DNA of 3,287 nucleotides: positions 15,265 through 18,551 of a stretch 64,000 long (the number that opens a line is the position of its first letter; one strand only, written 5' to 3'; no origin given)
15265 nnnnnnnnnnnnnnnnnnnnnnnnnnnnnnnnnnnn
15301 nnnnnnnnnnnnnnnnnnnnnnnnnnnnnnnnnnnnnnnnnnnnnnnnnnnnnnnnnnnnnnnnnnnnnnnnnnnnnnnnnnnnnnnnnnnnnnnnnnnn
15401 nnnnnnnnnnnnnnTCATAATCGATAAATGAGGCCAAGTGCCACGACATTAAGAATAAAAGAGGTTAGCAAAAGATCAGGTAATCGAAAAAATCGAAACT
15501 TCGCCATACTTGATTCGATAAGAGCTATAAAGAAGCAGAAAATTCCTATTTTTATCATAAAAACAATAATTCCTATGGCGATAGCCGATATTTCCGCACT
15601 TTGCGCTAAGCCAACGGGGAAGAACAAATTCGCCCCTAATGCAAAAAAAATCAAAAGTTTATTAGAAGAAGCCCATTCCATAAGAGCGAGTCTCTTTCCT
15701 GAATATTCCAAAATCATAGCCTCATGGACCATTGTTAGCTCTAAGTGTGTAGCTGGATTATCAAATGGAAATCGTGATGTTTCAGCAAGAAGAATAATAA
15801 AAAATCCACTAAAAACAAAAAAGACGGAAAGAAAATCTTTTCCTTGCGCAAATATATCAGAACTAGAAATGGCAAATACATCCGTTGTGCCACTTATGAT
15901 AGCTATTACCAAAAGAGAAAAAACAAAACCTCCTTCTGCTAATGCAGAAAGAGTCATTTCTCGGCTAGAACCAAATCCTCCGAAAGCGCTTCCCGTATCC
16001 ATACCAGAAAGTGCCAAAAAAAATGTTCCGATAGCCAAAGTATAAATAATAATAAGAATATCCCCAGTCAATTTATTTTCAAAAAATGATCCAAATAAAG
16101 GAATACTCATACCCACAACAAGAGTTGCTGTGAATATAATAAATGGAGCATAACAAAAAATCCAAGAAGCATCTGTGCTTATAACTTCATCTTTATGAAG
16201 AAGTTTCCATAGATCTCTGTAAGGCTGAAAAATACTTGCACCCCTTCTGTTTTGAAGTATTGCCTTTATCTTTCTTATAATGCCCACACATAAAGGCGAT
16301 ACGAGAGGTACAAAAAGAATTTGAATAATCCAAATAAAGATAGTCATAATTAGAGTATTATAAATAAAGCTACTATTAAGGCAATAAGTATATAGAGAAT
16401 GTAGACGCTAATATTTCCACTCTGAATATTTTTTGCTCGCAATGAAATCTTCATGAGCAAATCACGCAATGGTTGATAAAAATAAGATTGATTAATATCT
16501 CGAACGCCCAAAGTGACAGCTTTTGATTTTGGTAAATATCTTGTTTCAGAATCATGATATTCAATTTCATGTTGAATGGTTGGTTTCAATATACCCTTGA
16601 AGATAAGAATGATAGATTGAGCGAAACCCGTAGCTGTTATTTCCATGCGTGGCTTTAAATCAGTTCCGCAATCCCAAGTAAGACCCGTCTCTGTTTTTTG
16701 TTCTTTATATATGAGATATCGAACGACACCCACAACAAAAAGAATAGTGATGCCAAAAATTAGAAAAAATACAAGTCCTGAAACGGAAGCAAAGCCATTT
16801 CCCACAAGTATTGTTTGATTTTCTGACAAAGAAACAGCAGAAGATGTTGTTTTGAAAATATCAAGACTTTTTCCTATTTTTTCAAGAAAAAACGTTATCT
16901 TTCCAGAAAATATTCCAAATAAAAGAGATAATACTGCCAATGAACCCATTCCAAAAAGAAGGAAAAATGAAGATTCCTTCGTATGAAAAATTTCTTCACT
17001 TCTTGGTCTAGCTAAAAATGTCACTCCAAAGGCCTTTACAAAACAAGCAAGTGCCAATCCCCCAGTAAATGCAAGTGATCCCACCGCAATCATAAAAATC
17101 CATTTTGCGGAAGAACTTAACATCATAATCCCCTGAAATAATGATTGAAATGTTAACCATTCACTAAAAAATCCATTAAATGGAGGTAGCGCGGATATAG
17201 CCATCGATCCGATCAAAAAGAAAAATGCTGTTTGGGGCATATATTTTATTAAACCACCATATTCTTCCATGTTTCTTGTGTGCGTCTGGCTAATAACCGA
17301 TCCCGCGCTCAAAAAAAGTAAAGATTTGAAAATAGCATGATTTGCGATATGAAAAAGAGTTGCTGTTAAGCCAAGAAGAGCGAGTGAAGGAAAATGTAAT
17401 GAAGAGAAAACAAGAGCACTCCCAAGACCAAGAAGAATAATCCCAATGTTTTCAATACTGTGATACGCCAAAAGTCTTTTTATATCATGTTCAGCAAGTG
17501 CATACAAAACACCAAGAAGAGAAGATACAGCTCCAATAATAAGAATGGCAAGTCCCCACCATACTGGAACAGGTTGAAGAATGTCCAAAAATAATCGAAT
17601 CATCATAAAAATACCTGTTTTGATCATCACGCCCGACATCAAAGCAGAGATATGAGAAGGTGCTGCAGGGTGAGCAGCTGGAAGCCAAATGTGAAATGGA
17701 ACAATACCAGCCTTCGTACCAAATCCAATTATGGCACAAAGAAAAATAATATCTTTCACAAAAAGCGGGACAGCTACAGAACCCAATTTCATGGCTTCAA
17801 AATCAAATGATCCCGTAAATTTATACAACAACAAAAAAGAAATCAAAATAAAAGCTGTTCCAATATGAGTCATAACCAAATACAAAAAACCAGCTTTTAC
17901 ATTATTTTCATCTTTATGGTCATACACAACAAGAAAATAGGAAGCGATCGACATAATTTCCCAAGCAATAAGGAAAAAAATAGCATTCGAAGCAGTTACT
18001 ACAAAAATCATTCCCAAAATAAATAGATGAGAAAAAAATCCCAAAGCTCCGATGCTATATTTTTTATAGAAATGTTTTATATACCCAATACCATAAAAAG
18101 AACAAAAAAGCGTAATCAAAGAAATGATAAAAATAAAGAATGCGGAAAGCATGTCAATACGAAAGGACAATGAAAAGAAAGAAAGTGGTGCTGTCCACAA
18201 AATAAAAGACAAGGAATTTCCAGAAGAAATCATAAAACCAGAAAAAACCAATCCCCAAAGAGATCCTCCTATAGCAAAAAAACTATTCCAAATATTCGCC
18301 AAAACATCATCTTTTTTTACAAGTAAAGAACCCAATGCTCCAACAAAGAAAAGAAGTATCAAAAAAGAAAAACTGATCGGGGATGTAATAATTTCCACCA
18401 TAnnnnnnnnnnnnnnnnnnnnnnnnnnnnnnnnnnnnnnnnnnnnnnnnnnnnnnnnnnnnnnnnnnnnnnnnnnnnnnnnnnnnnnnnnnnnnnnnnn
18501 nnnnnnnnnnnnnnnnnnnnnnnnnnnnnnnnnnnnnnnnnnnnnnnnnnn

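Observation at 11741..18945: Ehr-type membrane complex: complex-I/group-4-hydrogenase-like operon with every cofactor cysteine lost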

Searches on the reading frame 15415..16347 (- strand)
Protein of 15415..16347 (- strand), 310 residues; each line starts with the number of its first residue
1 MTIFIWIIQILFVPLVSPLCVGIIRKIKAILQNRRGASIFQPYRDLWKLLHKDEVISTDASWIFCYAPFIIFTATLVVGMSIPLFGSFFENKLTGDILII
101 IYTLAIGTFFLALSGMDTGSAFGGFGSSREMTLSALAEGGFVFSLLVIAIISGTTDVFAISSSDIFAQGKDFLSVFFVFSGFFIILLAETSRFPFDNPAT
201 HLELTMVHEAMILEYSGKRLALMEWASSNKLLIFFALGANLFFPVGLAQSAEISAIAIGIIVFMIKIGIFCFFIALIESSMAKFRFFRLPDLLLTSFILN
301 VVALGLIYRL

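Call 3: search_protein_families(library=pfam, proteins=[window:15415-16347:-], max_evalue=0.01)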
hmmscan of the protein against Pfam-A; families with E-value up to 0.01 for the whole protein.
window:15415-16347:- (310 aa): 1 family
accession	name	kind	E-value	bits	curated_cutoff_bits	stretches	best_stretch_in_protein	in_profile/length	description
PF00146.26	NADHdh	-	2.6e-45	155.5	27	1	8-300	4-289/298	NADH dehydrogenase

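Call 4: search_protein_families(library=ncbifam, proteins=[window:15415-16347:-], max_evalue=0.01)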
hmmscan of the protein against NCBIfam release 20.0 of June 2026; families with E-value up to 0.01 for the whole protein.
window:15415-16347:- (310 aa): 6 families
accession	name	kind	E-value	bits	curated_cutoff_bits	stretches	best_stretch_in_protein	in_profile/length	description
NF004741.0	PRK06076.1-2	equivalog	2.3e-22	79.7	305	1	3-288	22-309/337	NADH-quinone oxidoreductase subunit NuoH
NF004745.0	PRK06076.1-6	equivalog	3.3e-17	62.8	450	1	18-290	31-311/341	NADH-quinone oxidoreductase subunit NuoH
NF004742.0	PRK06076.1-3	equivalog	2.1e-13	50.2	531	1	32-292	54-328/356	NADH-quinone oxidoreductase subunit NuoH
NF004740.0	PRK06076.1-1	equivalog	2.6e-12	46.9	399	1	7-289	19-297/325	NADH-quinone oxidoreductase subunit NuoH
NF004744.0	PRK06076.1-5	equivalog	1e-10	41.3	542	1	19-278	47-329/372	NADH-quinone oxidoreductase subunit NuoH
NF004743.0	PRK06076.1-4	equivalog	9.5e-10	37.9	494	1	10-289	23-319/433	NADH-quinone oxidoreductase subunit NuoH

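Call 25: search_solved_structures(query=window:15415-16347:-, show_alignments=3, max_evalue=1e-10)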
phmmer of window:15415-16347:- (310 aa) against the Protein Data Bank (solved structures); distinct sequences matched with E-value up to 1e-10: 2.
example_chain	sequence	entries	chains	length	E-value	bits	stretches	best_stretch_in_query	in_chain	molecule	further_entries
7z0s_D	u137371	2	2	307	1.8e-37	132.8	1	2-297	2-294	Formate hydrogenlyase subunit 4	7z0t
6cfw_M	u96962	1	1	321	4.6e-18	69.1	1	7-295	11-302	Mbh13 NADH dehydrogenase subunit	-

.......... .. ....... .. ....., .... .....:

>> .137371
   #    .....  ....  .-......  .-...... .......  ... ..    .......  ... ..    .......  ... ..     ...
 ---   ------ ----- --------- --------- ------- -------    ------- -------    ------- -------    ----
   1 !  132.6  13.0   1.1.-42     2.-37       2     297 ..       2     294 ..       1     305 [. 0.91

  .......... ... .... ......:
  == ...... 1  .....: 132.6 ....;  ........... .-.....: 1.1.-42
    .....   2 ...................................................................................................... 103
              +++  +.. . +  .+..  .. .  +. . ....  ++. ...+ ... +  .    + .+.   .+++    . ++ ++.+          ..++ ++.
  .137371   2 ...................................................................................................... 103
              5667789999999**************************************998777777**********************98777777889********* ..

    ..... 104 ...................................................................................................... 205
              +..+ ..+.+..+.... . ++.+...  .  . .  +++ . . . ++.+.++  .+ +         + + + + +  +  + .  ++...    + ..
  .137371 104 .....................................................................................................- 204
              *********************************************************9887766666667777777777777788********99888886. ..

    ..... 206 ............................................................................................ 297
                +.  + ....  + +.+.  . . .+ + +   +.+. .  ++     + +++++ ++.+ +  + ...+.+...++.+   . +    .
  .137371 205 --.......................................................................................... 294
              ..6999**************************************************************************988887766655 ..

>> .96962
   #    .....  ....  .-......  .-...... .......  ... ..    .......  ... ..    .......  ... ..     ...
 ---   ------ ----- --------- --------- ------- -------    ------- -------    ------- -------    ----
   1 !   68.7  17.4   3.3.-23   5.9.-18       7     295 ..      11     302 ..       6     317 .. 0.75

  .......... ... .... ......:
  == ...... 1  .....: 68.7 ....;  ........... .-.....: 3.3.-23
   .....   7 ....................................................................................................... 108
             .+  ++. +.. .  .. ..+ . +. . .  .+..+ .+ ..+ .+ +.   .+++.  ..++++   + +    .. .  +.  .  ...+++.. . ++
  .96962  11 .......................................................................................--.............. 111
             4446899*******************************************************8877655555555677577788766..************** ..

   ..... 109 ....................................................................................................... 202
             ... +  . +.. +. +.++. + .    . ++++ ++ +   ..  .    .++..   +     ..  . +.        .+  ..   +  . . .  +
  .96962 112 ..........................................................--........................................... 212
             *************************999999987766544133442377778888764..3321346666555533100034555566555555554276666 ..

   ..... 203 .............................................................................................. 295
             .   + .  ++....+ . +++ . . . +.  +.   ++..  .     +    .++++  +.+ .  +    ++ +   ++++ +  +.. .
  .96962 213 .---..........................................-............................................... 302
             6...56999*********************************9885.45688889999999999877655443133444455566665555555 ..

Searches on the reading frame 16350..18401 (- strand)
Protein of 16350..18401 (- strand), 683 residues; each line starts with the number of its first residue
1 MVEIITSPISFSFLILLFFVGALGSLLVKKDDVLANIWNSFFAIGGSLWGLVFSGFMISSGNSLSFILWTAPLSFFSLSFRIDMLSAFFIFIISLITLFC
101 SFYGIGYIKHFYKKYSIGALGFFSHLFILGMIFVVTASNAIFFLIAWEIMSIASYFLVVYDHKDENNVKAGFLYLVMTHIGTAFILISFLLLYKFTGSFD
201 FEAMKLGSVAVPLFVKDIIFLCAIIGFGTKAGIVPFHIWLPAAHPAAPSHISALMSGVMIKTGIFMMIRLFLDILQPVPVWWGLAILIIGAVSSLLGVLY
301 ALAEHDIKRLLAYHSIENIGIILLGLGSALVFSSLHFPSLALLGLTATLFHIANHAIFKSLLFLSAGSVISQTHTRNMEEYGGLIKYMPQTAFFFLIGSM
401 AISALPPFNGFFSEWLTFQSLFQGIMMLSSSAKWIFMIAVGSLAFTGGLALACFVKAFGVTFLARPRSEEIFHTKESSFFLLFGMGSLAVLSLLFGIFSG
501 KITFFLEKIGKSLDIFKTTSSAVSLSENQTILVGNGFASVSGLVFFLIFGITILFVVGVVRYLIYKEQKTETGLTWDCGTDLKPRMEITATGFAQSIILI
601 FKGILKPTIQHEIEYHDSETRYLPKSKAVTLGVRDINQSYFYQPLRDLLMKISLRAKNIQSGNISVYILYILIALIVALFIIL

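Call 3: search_protein_families(library=pfam, proteins=[window:16350-18401:-], max_evalue=0.01)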
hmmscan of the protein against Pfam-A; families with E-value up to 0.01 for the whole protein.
window:16350-18401:- (683 aa): 2 families
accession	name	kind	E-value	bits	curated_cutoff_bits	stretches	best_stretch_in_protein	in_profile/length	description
PF00361.26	Proton_antipo_M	-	1.2e-58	199.1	21.5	1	137-428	1-282/294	NADH:quinone oxidoreductase/Mrp antiporter, TM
PF00662.26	Proton_antipo_N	-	0.00023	21.4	24.5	1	76-110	9-43/51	NADH-Ubiquinone oxidoreductase (complex I), chain 5 N-terminus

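Call 4: search_protein_families(library=ncbifam, proteins=[window:16350-18401:-], max_evalue=0.01)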
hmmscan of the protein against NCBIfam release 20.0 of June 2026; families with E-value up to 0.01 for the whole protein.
window:16350-18401:- (683 aa): 74 families (the best 25 are shown)
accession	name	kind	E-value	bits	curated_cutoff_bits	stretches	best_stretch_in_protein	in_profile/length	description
NF005086.0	PRK06521.1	equivalog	3e-200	667.1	667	1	13-682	10-667/669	hydrogenase 4 subunit B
NF006418.0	PRK08667.1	equivalog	1.3e-161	539.4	794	1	13-680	8-638/644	hydrogenase membrane subunit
NF005958.0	PRK08042.1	equivalog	9.4e-86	288.9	727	1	68-606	59-565/608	formate hydrogenlyase subunit 3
NF006240.0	PRK08376.1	subfamily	4.8e-73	246.8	662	1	78-502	84-495/521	putative monovalent cation/H+ antiporter subunit D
NF006419.0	PRK08668.1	equivalog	3.5e-67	227.6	617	1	14-678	7-608/613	NADH dehydrogenase subunit M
NF005046.0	PRK06459.1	equivalog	3.3e-64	217.6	460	1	81-682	43-584/587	hydrogenase 4 subunit B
NF005097.0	PRK06525.1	equivalog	8.2e-57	193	430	1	18-497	9-473/480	hydrogenase 4 subunit D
NF009287.0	PRK12647.1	equivalog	5e-56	190.7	937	1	58-508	50-476/773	putative monovalent cation/H+ antiporter subunit A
TIGR01972.1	NDH_I_M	subfamily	5.5e-56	190.2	263.8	1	12-504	2-473/486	NADH-quinone oxidoreductase subunit M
NF009310.0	PRK12668.1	equivalog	7.8e-56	190.1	564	1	74-503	58-438/584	Na(+)/H(+) antiporter subunit D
NF009288.0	PRK12648.1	equivalog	1.4e-55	188.8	1104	1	11-503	3-476/954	monovalent cation/H+ antiporter subunit A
TIGR01974.1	NDH_I_L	subfamily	2.8e-54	185.1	407.5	1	51-552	46-524/630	NADH-quinone oxidoreductase subunit L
NF005141.0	PRK06590.1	equivalog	3e-54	185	556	1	33-680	29-607/615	NADH-quinone oxidoreductase subunit L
NF005044.0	PRK06458.1-4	equivalog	4.4e-54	184.2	610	1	80-498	70-478/531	hydrogenase 4 subunit F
TIGR00940.1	2a6301s01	subfamily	3.5e-50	171.1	920.45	1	57-558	48-543/793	monovalent cation:proton antiporter subunit A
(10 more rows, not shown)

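Call 24: search_solved_structures(query=window:16350-18401:-, show_alignments=2, max_evalue=1e-30)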
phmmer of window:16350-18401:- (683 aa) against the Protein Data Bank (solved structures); distinct sequences matched with E-value up to 1e-30: 9.
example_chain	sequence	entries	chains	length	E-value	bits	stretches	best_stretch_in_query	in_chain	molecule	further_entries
7z0s_C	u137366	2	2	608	5.6e-79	269.7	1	44-606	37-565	Formate hydrogenlyase subunit 3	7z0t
6cfw_H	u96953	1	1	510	9.9e-59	202.8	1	13-503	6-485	Monovalent cation/H+ antiporter subunit D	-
7qru_A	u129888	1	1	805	5.9e-40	140.8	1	67-505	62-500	Na+/H+ antiporter subunit A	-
6z16_A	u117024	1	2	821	7.4e-36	127.3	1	75-438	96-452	Multisubunit Na+/H+ antiporter, A subunit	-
7qru_D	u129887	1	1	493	4.7e-35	124.6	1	15-463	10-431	Na+/H+ antiporter subunit D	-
6hum_F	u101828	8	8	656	8.9e-35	123.7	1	67-436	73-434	NADH dehydrogenase subunit 5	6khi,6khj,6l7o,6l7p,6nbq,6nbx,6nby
6u8y_X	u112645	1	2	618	2.5e-34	122.2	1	120-511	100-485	NADH dehydrogenase subunit M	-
3rko_L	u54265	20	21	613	5.8e-31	111.1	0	63-414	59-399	NADH-QUINONE OXIDOREDUCTASE SUBUNIT L | Proton-translocating NADH-quinone oxidoreductase, chain L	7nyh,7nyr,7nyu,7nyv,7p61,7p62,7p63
7z7r_L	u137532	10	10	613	5.8e-31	111.1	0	63-414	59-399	NADH dehydrogenase subunit L | NADH-quinone oxidoreductase subunit L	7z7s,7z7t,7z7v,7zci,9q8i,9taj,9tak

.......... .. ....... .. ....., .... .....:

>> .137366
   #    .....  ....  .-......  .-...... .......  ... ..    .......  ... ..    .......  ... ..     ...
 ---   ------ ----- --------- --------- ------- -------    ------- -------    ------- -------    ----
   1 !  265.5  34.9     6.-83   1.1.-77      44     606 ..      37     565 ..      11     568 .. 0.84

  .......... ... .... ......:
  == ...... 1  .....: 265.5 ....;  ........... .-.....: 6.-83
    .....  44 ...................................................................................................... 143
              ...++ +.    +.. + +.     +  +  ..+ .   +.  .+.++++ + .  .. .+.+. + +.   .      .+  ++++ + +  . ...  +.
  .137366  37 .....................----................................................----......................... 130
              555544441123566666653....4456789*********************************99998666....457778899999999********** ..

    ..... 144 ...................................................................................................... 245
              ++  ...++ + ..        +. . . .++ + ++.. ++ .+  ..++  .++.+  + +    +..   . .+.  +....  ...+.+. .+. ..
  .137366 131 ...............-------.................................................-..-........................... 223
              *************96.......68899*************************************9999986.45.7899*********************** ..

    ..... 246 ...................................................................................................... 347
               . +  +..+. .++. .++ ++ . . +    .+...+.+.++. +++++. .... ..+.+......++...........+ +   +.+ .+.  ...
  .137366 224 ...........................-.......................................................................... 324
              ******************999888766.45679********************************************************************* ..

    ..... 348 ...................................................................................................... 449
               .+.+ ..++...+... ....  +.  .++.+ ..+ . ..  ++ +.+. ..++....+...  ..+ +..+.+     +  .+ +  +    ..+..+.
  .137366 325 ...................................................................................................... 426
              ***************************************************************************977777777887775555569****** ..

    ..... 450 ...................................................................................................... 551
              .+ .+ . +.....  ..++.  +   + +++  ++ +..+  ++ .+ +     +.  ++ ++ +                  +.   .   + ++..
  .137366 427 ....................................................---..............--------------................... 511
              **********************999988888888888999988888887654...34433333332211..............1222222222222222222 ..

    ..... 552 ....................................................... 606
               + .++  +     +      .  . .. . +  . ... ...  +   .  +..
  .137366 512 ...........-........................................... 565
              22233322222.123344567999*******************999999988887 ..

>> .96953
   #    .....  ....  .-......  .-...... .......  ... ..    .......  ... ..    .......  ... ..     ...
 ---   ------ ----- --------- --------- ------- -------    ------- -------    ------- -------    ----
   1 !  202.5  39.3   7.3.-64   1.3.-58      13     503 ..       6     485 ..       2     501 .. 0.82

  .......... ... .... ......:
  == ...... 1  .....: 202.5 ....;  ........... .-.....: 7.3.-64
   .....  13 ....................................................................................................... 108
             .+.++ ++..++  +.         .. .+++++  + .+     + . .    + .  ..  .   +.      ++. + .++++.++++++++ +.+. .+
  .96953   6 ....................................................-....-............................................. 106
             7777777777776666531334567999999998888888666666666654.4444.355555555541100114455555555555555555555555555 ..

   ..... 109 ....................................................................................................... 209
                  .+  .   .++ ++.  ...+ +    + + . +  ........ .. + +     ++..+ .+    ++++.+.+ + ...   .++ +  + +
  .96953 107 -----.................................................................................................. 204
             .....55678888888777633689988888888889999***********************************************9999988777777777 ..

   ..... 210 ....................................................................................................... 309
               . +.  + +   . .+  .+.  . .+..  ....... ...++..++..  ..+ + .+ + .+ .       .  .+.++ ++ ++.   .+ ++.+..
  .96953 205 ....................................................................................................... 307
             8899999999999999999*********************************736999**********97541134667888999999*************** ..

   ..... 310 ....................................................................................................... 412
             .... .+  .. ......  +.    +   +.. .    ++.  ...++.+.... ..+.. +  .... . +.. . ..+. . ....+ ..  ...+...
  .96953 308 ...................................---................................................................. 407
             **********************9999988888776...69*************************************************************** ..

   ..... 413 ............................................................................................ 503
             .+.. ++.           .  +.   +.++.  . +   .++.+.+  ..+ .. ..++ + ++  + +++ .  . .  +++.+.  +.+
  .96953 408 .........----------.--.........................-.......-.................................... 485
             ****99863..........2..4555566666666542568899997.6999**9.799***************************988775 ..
